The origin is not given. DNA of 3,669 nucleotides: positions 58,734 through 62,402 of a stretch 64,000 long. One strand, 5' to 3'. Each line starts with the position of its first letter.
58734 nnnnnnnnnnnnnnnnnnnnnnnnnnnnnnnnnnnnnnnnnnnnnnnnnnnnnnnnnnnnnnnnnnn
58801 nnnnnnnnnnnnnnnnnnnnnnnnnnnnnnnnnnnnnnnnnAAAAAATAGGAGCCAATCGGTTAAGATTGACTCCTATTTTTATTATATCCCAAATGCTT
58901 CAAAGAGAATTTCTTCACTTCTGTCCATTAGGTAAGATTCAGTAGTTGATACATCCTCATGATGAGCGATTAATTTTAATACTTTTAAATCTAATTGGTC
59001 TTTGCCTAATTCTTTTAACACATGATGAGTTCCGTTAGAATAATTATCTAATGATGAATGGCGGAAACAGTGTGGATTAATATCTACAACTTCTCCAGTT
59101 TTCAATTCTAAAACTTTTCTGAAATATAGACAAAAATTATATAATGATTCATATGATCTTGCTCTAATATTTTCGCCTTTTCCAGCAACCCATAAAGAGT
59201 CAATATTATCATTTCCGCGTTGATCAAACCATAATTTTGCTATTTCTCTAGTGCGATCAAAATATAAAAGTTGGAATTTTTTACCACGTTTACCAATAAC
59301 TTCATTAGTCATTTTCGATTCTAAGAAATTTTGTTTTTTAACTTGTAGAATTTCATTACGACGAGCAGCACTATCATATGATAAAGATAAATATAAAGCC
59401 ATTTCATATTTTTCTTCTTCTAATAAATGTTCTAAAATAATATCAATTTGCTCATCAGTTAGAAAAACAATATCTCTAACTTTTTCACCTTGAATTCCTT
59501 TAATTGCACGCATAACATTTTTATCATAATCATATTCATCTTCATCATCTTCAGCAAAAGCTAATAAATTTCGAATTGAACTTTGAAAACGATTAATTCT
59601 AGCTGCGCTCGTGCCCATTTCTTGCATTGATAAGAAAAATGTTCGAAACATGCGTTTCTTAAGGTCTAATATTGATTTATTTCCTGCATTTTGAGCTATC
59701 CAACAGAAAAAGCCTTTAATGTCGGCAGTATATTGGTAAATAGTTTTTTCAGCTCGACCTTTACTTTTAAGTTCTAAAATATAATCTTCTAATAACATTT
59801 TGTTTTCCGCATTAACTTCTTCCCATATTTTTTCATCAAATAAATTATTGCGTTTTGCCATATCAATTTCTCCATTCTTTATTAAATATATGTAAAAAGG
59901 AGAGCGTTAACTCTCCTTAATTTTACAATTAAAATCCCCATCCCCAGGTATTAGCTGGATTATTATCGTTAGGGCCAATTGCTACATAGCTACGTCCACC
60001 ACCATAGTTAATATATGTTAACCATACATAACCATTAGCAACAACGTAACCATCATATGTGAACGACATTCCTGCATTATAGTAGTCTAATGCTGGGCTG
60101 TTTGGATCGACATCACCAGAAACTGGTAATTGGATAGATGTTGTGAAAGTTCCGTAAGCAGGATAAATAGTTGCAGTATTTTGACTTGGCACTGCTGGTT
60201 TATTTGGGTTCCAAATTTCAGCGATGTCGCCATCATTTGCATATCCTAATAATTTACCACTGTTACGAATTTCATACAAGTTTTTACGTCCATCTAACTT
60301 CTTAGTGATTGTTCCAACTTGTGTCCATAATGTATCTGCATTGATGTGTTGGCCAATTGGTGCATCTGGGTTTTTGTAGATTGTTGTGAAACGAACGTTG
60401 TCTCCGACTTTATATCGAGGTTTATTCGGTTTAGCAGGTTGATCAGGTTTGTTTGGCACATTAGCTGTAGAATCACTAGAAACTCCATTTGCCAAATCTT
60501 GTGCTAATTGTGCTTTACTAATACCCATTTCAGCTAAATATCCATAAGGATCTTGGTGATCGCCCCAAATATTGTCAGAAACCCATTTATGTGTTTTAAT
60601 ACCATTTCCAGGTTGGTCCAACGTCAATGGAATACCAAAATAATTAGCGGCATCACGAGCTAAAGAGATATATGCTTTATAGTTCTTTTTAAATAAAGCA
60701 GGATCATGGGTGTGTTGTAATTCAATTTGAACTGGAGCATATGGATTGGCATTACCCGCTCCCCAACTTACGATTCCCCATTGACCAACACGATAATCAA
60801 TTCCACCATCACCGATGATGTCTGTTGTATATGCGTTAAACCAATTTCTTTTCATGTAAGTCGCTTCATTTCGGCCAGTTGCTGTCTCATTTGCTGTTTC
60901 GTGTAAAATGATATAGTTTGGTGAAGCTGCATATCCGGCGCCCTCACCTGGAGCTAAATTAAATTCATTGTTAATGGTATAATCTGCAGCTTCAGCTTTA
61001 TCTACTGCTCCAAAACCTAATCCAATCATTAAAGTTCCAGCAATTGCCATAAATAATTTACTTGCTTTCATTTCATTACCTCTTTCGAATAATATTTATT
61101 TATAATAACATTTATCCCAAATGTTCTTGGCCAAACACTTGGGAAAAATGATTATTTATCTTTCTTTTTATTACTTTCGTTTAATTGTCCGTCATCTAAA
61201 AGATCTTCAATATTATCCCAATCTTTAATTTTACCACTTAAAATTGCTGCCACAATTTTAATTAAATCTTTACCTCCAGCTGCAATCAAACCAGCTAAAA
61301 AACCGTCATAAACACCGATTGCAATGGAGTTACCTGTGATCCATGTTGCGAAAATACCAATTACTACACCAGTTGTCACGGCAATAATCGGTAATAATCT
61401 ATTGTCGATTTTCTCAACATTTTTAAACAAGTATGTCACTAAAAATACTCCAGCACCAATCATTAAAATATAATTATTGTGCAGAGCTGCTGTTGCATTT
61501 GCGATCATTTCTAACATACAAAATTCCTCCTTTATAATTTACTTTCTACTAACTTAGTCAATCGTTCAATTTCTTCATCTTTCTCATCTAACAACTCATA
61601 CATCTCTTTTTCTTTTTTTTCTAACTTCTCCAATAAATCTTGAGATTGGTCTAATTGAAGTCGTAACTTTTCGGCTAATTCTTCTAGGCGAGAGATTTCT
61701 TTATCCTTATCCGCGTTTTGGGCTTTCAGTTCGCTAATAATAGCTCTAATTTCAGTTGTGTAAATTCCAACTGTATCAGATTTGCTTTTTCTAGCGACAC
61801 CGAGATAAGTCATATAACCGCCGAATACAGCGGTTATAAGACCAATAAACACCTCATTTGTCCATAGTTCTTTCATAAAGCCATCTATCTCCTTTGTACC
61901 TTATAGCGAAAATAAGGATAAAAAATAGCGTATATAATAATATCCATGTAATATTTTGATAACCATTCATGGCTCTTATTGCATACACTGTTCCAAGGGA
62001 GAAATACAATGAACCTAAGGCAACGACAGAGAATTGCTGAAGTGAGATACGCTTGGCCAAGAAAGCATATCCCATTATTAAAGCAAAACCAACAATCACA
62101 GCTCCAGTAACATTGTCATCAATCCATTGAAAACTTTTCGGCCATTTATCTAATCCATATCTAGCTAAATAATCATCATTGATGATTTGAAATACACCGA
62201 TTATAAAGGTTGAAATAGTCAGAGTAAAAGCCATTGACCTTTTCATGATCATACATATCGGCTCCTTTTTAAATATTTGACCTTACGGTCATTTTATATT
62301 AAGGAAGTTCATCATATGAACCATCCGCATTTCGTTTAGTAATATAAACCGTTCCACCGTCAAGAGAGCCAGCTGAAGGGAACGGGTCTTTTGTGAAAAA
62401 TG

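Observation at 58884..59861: Tyrosine recombinase co-oriented with the lysis cassette in an otherwise virulent-looking, DNA-hypermodifying phage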

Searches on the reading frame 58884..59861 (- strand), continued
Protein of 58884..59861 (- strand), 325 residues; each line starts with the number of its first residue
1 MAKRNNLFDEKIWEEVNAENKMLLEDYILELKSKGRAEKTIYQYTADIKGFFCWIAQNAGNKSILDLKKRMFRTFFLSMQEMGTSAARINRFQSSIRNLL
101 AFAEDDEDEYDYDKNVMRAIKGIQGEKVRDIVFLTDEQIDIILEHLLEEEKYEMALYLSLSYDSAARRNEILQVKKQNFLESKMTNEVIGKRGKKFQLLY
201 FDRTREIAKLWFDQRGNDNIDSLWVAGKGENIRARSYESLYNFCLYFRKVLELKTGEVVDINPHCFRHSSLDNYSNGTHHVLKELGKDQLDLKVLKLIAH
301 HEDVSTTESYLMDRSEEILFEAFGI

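Call 64: fold_search(model_id=the predicted structure, library=pdb)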
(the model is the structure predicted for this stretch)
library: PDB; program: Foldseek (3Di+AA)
matches with E <= 10: 99; with E <= 0.001: 73
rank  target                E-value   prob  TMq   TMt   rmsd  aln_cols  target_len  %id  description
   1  5hxy_A                5.5e-10  1.00  0.45  0.51  15.2       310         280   15  Crystal structure of XerA recombinase (released 2017-02-01)
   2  5hxy_D                4.8e-09  1.00  0.44  0.52  15.4       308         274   14  Crystal structure of XerA recombinase (released 2017-02-01)
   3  2a3v_A                1.0e-08  1.00  0.43  0.44   8.5       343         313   15  Structural basis for broad DNA-specificity in integron recombination (released 2006-05-02)
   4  5hxy_C                1.3e-08  1.00  0.45  0.52  15.1       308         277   14  Crystal structure of XerA recombinase (released 2017-02-01)
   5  5hxy_B                2.3e-08  1.00  0.45  0.52  15.4       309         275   14  Crystal structure of XerA recombinase (released 2017-02-01)
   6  2a3v_C                2.5e-08  1.00  0.43  0.44   8.0       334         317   15  Structural basis for broad DNA-specificity in integron recombination (released 2006-05-02)
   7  6en2_A                2.9e-08  1.00  0.47  0.48   8.2       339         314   13  Structure of the Tn1549 transposon Integrase (aa 82-397, R225K) in complex with a circular intermediate DNA (CI6b-DNA) (released 2018-04-04)
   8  5hxy_F                3.5e-08  1.00  0.44  0.53  15.1       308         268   15  Crystal structure of XerA recombinase (released 2017-02-01)
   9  5jjv_B                4.1e-08  1.00  0.47  0.44   8.0       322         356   20  Crystal structure of XerH site-specific recombinase bound to palindromic difH substrate: post-cleavage complex (released 2016-12-28)
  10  6emy_A                4.7e-08  1.00  0.47  0.48   8.4       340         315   14  Structure of the Tn1549 transposon Integrase (aa 82-397, Y379F) in complex with transposon right end DNA (released 2018-04-04)
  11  1z1b_B                5.5e-08  1.00  0.51  0.48   6.3       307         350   16  Crystal structure of a lambda integrase dimer bound to a COC' core site (released 2005-06-28)
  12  6emz_A                1.2e-07  1.00  0.48  0.49   7.9       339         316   14  Structure of the Tn1549 transposon Integrase (aa 82-397, R225K) in complex with circular intermediate DNA (CI5-DNA) (released 2018-04-04)
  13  4a8e                  1.5e-07  1.00  0.41  0.50  13.1       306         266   18  The structure of a dimeric Xer recombinase from archaea (released 2012-12-05)
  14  2a3v_B                1.6e-07  1.00  0.44  0.45   8.2       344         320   15  Structural basis for broad DNA-specificity in integron recombination (released 2006-05-02)
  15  5j0n_E                2.5e-07  1.00  0.49  0.55   6.3       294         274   15  Lambda excision HJ intermediate (released 2017-02-08)
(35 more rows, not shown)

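Call 66: find_encoding_contigs(protein=P0001, flank=10000, max_places=10)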
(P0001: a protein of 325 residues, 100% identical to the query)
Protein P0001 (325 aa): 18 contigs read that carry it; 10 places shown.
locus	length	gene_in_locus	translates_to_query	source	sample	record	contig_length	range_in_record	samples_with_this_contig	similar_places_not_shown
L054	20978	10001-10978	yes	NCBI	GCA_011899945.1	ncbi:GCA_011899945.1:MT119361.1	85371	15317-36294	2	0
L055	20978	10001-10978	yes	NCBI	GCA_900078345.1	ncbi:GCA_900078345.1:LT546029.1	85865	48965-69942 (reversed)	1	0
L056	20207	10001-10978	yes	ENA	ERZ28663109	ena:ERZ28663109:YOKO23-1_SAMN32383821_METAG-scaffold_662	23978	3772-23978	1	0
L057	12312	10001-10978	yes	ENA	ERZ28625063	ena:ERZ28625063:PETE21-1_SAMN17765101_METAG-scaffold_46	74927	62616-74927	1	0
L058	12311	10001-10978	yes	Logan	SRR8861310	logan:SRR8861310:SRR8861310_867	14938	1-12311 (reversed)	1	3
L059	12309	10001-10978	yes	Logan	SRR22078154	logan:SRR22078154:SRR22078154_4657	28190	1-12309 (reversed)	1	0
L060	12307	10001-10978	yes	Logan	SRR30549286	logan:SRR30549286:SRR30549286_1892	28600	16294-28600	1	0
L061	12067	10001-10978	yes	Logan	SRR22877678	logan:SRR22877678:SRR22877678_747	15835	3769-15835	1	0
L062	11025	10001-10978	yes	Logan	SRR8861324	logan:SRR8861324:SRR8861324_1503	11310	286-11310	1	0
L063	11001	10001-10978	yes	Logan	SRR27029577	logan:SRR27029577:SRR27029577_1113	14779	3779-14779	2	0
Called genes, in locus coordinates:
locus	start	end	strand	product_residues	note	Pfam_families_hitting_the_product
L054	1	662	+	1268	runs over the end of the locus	-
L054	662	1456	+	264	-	PF20195:DUF6558 (faint)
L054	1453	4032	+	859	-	PF18994:Prophage_tailD1 (faint), PF06605:Prophage_tail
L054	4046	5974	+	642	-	PF10651:BppU_N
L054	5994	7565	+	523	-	PF10651:BppU_N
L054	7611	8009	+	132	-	-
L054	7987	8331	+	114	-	PF10828:DUF2570 (weak)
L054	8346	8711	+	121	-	PF16079:Phage_holin_5_2 (weak)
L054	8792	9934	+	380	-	PF01510:Amidase_2, PF08460:SH3_5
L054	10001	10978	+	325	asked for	PF02899:Phage_int_SAM_1, PF00589:Phage_integrase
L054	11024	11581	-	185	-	-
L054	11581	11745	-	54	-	-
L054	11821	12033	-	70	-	-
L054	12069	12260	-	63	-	-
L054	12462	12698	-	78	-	-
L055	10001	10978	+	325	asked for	PF02899:Phage_int_SAM_1, PF00589:Phage_integrase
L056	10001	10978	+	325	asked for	PF02899:Phage_int_SAM_1, PF00589:Phage_integrase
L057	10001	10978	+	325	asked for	PF02899:Phage_int_SAM_1, PF00589:Phage_integrase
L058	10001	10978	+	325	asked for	PF02899:Phage_int_SAM_1, PF00589:Phage_integrase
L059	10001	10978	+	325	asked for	PF02899:Phage_int_SAM_1, PF00589:Phage_integrase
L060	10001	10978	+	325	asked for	PF02899:Phage_int_SAM_1, PF00589:Phage_integrase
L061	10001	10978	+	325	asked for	PF02899:Phage_int_SAM_1, PF00589:Phage_integrase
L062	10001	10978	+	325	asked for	PF02899:Phage_int_SAM_1, PF00589:Phage_integrase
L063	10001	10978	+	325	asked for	PF02899:Phage_int_SAM_1, PF00589:Phage_integrase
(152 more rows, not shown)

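Call 82: search_dna_similar(query=P0024, collection=phages, mode=protein, max_rows=60, rows=spread, max_evalue=1e-15)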
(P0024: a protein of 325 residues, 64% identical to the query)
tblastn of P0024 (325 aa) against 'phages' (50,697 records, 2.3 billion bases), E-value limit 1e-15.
Records with a match: 97; places in all: 99; records where one place covers at least 80% of the query: 94.
Best place of each record, by identity: 60-80% 11; <60% 86.
By first word of the organism name: Staphylococcus 43; Bacillus 20; Lactobacillus 18; Enterococcus 10; Geobacillus 1; Arcanobacterium 1; Leuconostoc 1; Lactiplantibacillus 1; Stenotrophomonas 1; Bacteriophage 1.
By host as written in the record: Staphylococcus sp. 17; Lactobacillus plantarum 8; - 6; Mammaliicoccus sciuri C6854 3; Lactobacillus plantarum IMAU10120 3; Enterococcus faecalis ATCC 700802 / V583 2; Enterococcus 2; Staphylococcus saprophyticus 2; and 39 more.
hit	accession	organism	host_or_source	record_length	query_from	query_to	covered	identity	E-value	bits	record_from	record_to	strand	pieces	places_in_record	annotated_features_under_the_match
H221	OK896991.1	Geobacillus phage GR1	Geobacillus stearothermophilus ATCC ...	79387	1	325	100%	78.5%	5e-165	514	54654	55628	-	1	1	tyrosine-type recombinase/integrase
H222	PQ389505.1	Enterococcus phage vB_EfKM29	Enterococcus faecium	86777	1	325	100%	64.3%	4e-125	400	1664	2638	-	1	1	site-specific recombinase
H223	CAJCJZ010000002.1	Enterococcus phage vB_EfaS_140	Gamoneu cheese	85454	1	325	100%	64.0%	2e-124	398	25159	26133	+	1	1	Site-specific recombinase, phage integrase family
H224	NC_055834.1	Enterococcus phage vipetofem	Enterococcus faecalis ATCC 700802 / V583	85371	1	325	100%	64.0%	2e-124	398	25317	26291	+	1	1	integrase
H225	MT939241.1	Enterococcus phage 9183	Enterococcus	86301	1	325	100%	63.7%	2e-122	392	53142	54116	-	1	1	site-specific recombinase | terminator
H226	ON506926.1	Enterococcus phage TJE4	Enterococcus faecium strain UCH5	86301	1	325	100%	63.7%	2e-122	392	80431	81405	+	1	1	hypothetical protein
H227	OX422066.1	Enterococcus phage Planchet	-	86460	1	325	100%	63.4%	6e-122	391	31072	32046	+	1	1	Site-specific tyrosine recombinase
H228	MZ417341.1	Staphylococcus phage PG-2021_67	Mammaliicoccus sciuri C6854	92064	1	324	100%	58.6%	4e-113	365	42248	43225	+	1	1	record has no annotation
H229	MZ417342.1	Staphylococcus phage PG-2021_68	Mammaliicoccus sciuri C6854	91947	1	324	100%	58.6%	5e-113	365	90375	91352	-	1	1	record has no annotation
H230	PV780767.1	Leuconostoc phage phiLM33_01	Leuconostoc mesenteroides WIKIM 33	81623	5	325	99%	58.4%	2e-116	375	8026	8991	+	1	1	recombinase/integrase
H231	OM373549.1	Staphylococcus phage vB_SpsS-DH5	Staphylococcus pseudintermedius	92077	1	324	100%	57.7%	5e-112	362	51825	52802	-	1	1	record has no annotation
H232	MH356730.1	Staphylococcus phage VB-SauS-SA2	Staphylococcus aureus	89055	4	324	99%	56.8%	3e-110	357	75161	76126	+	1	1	integrase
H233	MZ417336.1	Staphylococcus phage PG-2021_46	Staphylococcus epidermidis I0564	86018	1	324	100%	54.7%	6e-107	347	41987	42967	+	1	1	record has no annotation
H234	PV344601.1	Staphylococcus phage RQ1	Staphylococcus saprophyticus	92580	3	323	99%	55.2%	4e-106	345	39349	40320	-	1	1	tyrosine recombinase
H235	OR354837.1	Staphylococcus phage S-CoN_Ph14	Staphylococcus sp.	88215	1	324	100%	54.4%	1e-106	347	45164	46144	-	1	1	hypothetical protein (x2)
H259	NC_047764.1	Lactobacillus phage P1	Lactobacillus plantarum IMAU10120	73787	7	325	98%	49.4%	1e-92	306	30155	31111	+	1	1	recombinase/integrase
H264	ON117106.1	Lactiplantibacillus phage Gut-P1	Lactiplantibacillus plantarum ...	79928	7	325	98%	48.4%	9e-90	298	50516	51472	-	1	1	hypothetical protein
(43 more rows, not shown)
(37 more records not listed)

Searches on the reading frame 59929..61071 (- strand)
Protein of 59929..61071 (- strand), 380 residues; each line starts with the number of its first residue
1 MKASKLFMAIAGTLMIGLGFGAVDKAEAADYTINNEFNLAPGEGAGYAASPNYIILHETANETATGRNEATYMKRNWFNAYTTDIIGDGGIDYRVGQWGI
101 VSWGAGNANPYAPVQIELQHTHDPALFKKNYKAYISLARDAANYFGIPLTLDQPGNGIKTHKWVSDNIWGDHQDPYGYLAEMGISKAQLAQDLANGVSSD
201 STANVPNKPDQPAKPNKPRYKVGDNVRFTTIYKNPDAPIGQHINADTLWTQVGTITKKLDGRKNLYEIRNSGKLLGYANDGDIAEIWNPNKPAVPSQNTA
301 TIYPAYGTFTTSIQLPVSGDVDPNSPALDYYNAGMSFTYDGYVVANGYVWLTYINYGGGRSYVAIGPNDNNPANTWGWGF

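Call 3: search_protein_families(library=pfam, proteins=[window:59929-61071:-], max_evalue=0.01)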
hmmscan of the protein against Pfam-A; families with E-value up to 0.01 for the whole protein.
window:59929-61071:- (380 aa): 2 families
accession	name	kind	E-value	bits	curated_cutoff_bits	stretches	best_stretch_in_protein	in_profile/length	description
PF01510.30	Amidase_2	-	1.2e-09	39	26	1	50-175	4-129/131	N-acetylmuramoyl-L-alanine amidase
PF08460.16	SH3_5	-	2e-07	31.4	22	1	306-365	6-68/68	Bacterial SH3 domain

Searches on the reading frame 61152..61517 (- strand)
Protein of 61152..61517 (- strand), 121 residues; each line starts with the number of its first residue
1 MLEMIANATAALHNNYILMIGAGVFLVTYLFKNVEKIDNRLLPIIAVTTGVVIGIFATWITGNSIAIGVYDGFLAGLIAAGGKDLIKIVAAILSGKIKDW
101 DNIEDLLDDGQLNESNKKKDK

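Call 3: search_protein_families(library=pfam, proteins=[window:61152-61517:-], max_evalue=0.01)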
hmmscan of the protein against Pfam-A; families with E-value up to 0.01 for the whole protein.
window:61152-61517:- (121 aa): 2 families
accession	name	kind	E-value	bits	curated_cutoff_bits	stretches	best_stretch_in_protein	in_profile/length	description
PF16079.10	Phage_holin_5_2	-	3.7e-06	27.5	29.2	1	25-87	6-74/76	Phage holin family Hol44, in holin superfamily V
PF06946.16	Phage_holin_5_1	-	0.00075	20.3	22.4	1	20-86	16-78/93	Bacteriophage A118-like holin, Hol118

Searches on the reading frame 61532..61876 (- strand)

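Call 3: search_protein_families(library=pfam, proteins=[window:61532-61876:-], max_evalue=0.01)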
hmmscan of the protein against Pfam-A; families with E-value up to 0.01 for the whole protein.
window:61532-61876:- (114 aa): 3 families
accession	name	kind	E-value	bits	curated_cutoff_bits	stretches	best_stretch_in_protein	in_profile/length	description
PF10828.13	DUF2570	-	0.0017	18.8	26.6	1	44-106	22-84/108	Protein of unknown function (DUF2570)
PF11544.13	Spc42p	-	0.0019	18.5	25.6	0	84-111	2-29/75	Spindle pole body component Spc42p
PF12325.13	TMF_TATA_bd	-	0.0041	17.7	29.1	1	43-108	31-99/115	TATA element modulatory factor 1 TATA binding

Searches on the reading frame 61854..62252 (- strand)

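Call 3: search_protein_families(library=pfam, proteins=[window:61854-62252:-], max_evalue=0.01)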
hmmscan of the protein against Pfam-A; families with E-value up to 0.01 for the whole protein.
window:61854-62252:- (132 aa): 3 families
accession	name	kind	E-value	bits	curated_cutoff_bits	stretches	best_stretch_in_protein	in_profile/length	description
PF04956.18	TrbC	-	0.00037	21.1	27.9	1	6-81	6-85/98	TrbC/VIRB2 pilin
PF07695.17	7TMR-DISM_7TM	-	0.0042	17.5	29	1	9-123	32-150/205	7TM diverse intracellular signalling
PF01040.23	UbiA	-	0.0055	16.5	34.2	1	50-119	93-159/250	UbiA prenyltransferase family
